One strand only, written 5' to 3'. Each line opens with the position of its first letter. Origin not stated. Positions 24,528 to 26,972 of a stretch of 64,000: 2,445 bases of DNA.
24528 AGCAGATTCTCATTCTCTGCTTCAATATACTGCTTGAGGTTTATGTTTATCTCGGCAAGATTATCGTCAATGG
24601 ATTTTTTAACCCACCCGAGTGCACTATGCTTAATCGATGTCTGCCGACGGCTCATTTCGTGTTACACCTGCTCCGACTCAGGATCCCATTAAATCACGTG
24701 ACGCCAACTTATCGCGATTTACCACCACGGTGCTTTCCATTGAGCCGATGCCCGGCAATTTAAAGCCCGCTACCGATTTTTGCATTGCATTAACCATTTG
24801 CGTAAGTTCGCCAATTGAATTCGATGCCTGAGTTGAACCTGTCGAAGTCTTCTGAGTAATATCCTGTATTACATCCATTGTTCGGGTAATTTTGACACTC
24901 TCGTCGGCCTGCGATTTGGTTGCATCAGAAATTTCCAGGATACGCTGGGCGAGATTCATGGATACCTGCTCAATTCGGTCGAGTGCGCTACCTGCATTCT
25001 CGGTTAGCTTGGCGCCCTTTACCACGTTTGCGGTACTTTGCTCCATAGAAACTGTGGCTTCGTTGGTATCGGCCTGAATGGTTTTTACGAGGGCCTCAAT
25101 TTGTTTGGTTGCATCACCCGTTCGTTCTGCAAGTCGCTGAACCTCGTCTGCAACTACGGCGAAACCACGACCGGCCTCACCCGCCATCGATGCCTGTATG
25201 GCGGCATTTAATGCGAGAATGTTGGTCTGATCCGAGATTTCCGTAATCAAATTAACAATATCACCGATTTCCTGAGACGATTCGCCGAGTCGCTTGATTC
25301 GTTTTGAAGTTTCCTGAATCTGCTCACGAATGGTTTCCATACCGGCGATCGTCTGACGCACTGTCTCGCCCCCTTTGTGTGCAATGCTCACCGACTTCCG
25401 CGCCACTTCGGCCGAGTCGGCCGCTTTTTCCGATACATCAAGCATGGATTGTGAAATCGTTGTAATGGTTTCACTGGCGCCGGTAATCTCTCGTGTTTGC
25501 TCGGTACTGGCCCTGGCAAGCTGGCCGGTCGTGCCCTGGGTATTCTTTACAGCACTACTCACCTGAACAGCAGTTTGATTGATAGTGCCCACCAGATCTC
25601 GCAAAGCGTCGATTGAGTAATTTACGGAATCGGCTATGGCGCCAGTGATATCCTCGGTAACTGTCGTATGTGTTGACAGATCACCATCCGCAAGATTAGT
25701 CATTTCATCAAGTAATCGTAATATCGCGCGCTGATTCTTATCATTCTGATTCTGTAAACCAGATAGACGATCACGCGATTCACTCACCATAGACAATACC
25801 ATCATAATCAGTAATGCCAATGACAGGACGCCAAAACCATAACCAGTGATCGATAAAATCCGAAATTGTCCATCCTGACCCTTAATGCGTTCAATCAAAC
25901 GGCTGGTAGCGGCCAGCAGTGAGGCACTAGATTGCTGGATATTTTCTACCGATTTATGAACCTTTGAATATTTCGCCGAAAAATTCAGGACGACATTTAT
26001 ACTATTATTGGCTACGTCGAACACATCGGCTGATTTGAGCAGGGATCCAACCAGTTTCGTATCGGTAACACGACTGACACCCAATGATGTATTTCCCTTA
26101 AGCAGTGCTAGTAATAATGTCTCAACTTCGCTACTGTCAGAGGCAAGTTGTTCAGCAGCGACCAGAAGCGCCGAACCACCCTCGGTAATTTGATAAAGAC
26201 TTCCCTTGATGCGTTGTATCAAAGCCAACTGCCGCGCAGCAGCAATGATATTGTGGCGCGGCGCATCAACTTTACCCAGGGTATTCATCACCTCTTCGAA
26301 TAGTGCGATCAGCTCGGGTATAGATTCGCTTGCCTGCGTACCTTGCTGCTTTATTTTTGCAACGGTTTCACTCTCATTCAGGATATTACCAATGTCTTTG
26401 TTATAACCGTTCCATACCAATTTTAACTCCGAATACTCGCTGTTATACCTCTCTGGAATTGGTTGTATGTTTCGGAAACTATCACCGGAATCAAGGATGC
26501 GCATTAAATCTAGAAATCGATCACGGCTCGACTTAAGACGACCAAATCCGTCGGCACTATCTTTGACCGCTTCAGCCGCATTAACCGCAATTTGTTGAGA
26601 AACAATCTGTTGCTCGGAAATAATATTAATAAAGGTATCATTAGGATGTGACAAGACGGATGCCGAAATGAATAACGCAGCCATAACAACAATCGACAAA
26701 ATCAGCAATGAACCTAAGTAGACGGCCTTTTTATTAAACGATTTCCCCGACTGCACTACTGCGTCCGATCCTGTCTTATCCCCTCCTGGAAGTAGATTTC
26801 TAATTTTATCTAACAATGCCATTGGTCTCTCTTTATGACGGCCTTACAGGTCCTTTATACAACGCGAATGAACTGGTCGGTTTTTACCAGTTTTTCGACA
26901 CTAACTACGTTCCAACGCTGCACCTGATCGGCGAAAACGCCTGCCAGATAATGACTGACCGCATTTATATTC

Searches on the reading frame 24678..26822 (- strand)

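Call 45: search_protein_families(library=pfam, proteins=[window:24678-26822:-], max_evalue=0.00001)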
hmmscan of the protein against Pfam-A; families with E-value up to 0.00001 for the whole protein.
window:24678-26822:- (714 aa): 1 family
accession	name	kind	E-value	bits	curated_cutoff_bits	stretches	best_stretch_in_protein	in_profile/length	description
PF00015.26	MCPsignal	-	6.9e-41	140.4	34.6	1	472-655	2-171/172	Methyl-accepting chemotaxis protein (MCP) signalling domain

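Call 46: search_protein_families(library=padloc, proteins=[window:24678-26822:-])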
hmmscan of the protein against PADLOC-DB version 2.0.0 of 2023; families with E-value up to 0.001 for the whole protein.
window:24678-26822:- (714 aa): 1 family
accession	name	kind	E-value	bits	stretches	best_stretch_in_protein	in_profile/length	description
PDLC00006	DruC1|DruC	-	0.00038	17.1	1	401-535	167-301/626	Unknown function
